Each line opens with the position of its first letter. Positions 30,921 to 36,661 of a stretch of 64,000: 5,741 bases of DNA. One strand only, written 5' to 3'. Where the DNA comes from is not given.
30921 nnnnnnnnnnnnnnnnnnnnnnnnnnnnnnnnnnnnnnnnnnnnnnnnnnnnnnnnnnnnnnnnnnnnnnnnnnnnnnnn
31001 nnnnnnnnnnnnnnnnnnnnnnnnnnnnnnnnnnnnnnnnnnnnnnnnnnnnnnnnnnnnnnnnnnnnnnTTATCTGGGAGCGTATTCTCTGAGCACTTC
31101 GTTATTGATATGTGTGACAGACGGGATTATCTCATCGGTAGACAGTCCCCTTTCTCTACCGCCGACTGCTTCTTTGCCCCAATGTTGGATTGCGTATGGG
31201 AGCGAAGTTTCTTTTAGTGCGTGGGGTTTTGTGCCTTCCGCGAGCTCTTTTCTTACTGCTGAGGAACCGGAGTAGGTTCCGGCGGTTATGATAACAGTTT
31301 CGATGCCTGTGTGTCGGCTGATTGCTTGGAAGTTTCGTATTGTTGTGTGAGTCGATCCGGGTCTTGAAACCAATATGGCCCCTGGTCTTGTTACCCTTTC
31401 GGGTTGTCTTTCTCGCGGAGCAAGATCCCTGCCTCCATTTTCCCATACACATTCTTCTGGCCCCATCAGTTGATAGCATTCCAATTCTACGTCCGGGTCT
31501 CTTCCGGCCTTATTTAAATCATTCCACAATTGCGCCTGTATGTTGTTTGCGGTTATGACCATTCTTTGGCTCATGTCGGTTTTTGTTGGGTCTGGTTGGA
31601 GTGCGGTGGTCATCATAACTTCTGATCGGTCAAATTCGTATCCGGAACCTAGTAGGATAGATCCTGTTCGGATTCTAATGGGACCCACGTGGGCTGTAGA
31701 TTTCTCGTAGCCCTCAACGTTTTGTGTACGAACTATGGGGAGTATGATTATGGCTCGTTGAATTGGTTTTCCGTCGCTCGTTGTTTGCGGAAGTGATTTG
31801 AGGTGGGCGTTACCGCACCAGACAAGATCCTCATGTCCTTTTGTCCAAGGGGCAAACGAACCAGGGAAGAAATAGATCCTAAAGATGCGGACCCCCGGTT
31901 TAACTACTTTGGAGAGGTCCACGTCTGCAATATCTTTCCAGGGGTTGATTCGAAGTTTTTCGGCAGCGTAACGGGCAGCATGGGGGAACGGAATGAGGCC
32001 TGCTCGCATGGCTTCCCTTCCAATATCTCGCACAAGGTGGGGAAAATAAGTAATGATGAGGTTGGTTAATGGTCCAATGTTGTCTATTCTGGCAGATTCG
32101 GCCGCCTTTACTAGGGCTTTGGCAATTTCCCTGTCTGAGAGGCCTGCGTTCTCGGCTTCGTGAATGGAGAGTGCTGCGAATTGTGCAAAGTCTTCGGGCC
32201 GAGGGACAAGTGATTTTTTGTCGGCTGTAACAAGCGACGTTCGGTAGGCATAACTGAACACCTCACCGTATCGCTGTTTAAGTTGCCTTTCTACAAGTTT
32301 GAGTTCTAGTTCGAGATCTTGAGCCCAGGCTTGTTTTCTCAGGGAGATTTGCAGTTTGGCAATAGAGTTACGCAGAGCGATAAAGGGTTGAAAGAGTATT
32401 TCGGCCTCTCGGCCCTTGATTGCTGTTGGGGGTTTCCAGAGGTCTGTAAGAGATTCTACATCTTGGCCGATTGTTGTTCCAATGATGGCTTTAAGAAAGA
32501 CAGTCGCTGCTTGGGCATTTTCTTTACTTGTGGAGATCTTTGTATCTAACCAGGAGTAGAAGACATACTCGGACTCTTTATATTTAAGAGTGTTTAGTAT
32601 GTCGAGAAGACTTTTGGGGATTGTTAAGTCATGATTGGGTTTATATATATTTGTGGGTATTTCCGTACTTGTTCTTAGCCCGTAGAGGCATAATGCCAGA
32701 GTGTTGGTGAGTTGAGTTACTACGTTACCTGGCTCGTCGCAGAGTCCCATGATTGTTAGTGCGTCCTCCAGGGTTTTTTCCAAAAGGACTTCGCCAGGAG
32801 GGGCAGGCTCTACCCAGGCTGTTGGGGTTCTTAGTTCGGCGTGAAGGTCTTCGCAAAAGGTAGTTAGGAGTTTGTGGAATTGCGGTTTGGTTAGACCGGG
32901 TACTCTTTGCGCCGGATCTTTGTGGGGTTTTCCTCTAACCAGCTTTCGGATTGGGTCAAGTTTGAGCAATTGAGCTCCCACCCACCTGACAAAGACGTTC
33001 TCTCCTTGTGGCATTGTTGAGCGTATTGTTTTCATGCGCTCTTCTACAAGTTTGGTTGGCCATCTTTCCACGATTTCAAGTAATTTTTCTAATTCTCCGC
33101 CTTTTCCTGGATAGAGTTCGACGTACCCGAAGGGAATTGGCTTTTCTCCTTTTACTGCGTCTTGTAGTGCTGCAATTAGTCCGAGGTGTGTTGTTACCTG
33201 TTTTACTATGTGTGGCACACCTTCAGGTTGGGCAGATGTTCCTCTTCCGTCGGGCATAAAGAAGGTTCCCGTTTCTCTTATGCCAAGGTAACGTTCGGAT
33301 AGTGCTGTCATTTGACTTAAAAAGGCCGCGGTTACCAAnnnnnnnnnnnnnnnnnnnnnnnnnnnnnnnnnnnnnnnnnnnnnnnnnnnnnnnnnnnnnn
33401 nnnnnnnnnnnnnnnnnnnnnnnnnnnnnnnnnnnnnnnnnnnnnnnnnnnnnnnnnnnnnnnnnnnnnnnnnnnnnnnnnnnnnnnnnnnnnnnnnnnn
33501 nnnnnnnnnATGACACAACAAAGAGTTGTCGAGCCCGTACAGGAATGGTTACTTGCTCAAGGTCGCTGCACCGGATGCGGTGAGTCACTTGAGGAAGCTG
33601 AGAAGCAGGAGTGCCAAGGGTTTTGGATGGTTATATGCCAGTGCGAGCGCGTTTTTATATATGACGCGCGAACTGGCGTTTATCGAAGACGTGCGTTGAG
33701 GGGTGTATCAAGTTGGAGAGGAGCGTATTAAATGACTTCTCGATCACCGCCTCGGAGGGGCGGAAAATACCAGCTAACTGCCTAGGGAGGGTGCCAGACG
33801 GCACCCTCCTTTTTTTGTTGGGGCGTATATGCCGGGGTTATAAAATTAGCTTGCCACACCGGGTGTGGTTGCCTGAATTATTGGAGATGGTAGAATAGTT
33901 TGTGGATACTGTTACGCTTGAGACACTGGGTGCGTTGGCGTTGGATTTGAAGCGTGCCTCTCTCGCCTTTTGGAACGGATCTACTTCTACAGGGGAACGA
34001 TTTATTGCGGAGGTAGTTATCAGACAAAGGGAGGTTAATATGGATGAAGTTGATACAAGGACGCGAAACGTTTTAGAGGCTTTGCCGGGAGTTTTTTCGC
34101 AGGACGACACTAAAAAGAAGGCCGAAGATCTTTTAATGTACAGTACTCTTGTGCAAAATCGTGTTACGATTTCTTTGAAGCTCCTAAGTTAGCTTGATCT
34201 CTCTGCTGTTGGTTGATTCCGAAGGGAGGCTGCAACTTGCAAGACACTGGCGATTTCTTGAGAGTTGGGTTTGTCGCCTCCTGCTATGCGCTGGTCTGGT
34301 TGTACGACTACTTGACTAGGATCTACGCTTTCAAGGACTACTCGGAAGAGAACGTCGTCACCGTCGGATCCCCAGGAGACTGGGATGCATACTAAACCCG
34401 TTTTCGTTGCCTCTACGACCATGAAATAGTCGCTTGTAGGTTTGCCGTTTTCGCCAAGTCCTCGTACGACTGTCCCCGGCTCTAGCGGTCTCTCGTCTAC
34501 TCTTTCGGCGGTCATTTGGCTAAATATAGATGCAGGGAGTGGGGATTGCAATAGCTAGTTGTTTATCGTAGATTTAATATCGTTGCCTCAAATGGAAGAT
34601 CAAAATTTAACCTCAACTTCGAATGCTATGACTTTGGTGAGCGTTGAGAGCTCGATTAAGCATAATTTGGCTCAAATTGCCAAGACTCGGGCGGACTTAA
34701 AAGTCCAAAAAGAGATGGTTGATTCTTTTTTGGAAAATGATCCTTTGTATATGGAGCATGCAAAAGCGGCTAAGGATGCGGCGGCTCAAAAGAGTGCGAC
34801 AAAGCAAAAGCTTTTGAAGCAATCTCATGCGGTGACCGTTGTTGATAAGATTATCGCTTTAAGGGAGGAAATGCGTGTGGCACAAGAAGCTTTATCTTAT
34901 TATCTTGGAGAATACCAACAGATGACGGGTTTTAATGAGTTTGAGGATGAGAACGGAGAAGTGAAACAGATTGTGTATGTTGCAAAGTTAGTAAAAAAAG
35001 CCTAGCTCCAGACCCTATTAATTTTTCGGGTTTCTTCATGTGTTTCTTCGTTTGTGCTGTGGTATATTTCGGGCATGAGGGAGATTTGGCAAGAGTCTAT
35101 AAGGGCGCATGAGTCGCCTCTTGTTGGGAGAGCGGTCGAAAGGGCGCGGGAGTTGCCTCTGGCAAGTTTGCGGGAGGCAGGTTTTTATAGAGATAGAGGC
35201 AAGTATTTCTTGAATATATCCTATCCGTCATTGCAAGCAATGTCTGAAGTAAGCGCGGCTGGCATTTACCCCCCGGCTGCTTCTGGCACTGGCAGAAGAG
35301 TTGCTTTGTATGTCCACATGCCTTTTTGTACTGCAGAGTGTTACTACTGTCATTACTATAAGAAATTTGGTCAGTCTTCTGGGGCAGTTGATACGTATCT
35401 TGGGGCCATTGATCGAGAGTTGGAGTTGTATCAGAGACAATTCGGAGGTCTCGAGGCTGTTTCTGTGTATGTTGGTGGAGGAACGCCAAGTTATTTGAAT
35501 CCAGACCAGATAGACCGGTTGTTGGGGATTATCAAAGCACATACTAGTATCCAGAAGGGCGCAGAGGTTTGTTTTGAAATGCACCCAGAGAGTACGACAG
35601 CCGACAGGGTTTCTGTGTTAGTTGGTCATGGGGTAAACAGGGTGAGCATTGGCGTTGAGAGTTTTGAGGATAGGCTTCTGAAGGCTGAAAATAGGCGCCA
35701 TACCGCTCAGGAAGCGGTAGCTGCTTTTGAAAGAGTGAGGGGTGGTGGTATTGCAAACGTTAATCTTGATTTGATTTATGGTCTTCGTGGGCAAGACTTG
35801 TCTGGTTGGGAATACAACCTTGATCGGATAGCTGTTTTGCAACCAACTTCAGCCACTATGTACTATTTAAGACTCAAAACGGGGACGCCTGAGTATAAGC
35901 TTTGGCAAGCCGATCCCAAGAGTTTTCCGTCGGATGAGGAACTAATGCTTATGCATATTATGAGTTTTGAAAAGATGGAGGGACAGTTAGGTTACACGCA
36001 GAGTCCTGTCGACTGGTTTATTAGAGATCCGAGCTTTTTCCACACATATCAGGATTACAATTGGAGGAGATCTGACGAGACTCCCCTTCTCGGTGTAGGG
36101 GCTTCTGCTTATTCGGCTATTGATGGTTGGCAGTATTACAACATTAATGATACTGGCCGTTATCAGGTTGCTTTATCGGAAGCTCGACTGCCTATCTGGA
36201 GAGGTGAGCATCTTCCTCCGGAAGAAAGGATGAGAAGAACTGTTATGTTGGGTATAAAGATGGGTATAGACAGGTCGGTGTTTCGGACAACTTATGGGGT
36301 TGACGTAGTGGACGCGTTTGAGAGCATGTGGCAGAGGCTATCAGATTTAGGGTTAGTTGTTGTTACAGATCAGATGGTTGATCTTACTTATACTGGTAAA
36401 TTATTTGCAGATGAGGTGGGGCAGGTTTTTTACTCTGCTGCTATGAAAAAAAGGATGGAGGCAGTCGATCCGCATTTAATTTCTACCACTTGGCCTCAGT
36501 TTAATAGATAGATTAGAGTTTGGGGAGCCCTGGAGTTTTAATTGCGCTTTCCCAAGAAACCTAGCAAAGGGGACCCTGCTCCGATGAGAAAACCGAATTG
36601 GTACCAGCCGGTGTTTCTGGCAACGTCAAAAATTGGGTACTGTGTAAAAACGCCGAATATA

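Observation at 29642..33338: Convergent pair: an autoregulation-ready wHTH regulator and a 755-aa protein with a C-terminal HxGH/ISST nucleotidyltransferase domain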

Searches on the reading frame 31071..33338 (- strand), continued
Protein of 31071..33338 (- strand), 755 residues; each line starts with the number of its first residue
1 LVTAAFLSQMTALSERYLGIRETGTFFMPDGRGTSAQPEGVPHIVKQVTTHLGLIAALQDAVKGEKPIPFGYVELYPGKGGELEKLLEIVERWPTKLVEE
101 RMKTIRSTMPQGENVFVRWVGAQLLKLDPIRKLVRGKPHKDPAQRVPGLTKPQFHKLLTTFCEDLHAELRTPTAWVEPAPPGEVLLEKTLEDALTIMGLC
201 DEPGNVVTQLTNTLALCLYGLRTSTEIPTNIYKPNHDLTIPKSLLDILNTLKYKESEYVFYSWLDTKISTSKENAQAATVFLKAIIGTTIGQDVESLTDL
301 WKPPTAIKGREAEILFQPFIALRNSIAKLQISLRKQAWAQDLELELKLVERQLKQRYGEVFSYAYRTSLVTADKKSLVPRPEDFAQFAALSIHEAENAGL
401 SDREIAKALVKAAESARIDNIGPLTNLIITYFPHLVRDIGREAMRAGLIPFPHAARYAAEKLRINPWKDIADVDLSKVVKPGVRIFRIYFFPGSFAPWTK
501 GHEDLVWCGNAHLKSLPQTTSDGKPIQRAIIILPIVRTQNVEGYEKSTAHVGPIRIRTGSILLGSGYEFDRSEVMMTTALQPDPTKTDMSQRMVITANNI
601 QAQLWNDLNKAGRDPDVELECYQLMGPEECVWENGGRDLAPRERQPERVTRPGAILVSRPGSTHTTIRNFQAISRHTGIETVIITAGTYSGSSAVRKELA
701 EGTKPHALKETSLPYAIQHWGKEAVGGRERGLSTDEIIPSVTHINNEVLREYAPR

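Call 100: list_cluster_members(proteins=[P0122, P0123, P0124, P0126, P0128, P0132, P0137, P0145, P0160, P0165])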
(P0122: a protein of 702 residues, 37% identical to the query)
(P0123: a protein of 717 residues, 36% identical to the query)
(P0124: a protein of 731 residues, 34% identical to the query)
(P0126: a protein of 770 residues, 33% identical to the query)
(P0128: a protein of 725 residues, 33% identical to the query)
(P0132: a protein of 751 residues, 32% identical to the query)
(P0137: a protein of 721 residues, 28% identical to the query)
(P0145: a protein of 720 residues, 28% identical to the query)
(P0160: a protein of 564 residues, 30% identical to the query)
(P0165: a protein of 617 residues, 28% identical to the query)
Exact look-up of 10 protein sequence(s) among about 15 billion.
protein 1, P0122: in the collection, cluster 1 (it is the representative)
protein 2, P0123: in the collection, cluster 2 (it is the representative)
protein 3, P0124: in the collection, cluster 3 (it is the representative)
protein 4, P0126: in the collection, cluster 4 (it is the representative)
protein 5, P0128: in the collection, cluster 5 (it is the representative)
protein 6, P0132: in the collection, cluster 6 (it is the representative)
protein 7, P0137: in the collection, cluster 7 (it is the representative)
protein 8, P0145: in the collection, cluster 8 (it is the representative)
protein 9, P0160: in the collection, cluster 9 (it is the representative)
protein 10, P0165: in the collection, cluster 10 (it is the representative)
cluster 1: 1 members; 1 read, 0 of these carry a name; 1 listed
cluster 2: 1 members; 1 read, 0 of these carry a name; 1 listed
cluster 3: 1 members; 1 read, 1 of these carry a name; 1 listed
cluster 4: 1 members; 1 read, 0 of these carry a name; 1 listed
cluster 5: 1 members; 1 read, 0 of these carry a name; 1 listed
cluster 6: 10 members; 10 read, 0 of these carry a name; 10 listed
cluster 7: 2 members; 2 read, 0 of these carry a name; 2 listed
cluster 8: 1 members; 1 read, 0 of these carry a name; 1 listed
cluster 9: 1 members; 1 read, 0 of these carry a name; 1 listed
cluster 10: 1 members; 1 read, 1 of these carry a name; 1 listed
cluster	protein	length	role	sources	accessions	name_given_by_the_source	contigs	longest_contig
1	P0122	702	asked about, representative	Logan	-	-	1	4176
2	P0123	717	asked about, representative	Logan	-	-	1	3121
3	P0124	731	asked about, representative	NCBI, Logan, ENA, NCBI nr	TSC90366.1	MAG: hypothetical protein G01um10145_38 [Microgenomates group bacterium Gr01-1014_5]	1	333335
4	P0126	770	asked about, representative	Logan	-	-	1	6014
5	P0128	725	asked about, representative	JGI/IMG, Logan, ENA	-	-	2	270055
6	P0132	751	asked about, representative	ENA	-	-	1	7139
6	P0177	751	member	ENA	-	-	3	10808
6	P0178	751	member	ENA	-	-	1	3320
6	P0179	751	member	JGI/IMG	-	-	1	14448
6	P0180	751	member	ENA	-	-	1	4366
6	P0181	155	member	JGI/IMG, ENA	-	-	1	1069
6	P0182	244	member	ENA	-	-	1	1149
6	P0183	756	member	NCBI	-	-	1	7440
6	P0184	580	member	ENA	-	-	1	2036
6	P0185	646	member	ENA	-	-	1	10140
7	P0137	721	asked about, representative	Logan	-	-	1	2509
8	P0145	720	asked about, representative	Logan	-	-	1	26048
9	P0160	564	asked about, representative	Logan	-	-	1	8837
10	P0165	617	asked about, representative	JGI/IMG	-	hypothetical protein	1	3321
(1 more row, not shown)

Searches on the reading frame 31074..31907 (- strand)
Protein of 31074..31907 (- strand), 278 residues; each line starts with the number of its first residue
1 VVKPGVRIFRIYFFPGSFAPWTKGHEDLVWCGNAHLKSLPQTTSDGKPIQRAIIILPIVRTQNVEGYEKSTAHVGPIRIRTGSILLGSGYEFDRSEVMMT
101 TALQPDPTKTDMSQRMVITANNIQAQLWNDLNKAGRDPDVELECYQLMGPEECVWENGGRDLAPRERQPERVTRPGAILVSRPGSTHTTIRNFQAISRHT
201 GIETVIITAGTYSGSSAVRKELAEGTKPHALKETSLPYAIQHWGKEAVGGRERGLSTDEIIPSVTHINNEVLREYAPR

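Call 75: search_solved_structures(query=A7, max_evalue=10, show_alignments=0)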
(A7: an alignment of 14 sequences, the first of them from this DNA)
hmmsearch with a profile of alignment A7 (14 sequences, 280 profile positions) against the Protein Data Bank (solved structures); distinct sequences matched with E-value up to 10: 38.
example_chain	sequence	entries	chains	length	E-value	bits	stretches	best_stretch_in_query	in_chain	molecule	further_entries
3k9w_A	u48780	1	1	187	3e-05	26.4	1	8-39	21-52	Phosphopantetheine adenylyltransferase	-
3pxu_A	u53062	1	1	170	3.4e-05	26.2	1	9-39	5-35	Phosphopantetheine adenylyltransferase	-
5ts2_A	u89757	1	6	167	0.0001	24.7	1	9-38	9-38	Phosphopantetheine adenylyltransferase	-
3x1j_A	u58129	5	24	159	0.00018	23.9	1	12-38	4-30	Phosphopantetheine adenylyltransferase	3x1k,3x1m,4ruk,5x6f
5h16_A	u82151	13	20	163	0.0005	22.4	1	13-38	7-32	Phosphopantetheine adenylyltransferase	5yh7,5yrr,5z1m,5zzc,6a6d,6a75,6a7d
5h7x_A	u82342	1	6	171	0.00052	22.3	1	13-38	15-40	Phosphopantetheine adenylyltransferase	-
3f3m_A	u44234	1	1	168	0.0043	19.3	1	10-39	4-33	Phosphopantetheine adenylyltransferase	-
4nah_A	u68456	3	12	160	0.0047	19.2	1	10-39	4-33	Phosphopantetheine adenylyltransferase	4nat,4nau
1od6_A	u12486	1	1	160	0.0056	19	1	13-39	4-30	PHOSPHOPANTETHEINE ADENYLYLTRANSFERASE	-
3otw_A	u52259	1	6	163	0.0065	18.7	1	10-39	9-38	Phosphopantetheine adenylyltransferase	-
8xrw_I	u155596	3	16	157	0.0077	18.5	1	10-39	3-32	Phosphopantetheine adenylyltransferase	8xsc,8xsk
3nv7_A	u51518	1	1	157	0.0086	18.3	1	10-39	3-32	Phosphopantetheine adenylyltransferase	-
4f3r_A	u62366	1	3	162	0.011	18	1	11-37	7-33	Phosphopantetheine adenylyltransferase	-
1vlh_A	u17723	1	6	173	0.017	17.4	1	12-40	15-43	Phosphopantetheine adenylyltransferase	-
3l92_A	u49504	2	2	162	0.022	17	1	12-38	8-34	Phosphopantetheine adenylyltransferase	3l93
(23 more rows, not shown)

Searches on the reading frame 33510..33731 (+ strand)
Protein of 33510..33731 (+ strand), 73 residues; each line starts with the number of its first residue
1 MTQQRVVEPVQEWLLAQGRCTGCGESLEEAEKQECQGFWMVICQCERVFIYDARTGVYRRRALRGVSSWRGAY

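Call 66: search_protein_families(library=pfam, proteins=[window:33510-33731:+], max_evalue=0.01)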
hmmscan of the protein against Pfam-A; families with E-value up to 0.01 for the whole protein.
window:33510-33731:+ (73 aa): 0 families

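Call 69: search_protein_families(library=phrogs, proteins=[window:33510-33731:+], max_evalue=0.01)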
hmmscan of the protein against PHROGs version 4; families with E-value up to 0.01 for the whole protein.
window:33510-33731:+ (73 aa): 0 families

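Call 88: search_protein_families(library=ncbifam, proteins=[window:33510-33731:+], max_evalue=0.01)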
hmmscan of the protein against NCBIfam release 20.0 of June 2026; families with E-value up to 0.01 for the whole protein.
window:33510-33731:+ (73 aa): 0 families
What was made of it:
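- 33510..33731 (+): Small 73-aa Cys4 zinc-ribbon-like protein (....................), transcribed divergently from the partner gene. It is a possible third component. No Pfam, NCBIfam or PHROG hit (calls 66, 69, 88).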

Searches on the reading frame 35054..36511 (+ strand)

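Call 66: search_protein_families(library=pfam, proteins=[window:35054-36511:+], max_evalue=0.01)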
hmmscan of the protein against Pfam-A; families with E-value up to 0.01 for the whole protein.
window:35054-36511:+ (485 aa): 2 families
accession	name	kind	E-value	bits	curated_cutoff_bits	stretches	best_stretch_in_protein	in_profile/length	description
PF04055.27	Radical_SAM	-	1.7e-21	77.5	29.5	1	86-251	1-158/166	Radical SAM superfamily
PF06969.22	HemN_C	-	6.5e-06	26.6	24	1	387-451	1-67/67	HemN C-terminal domain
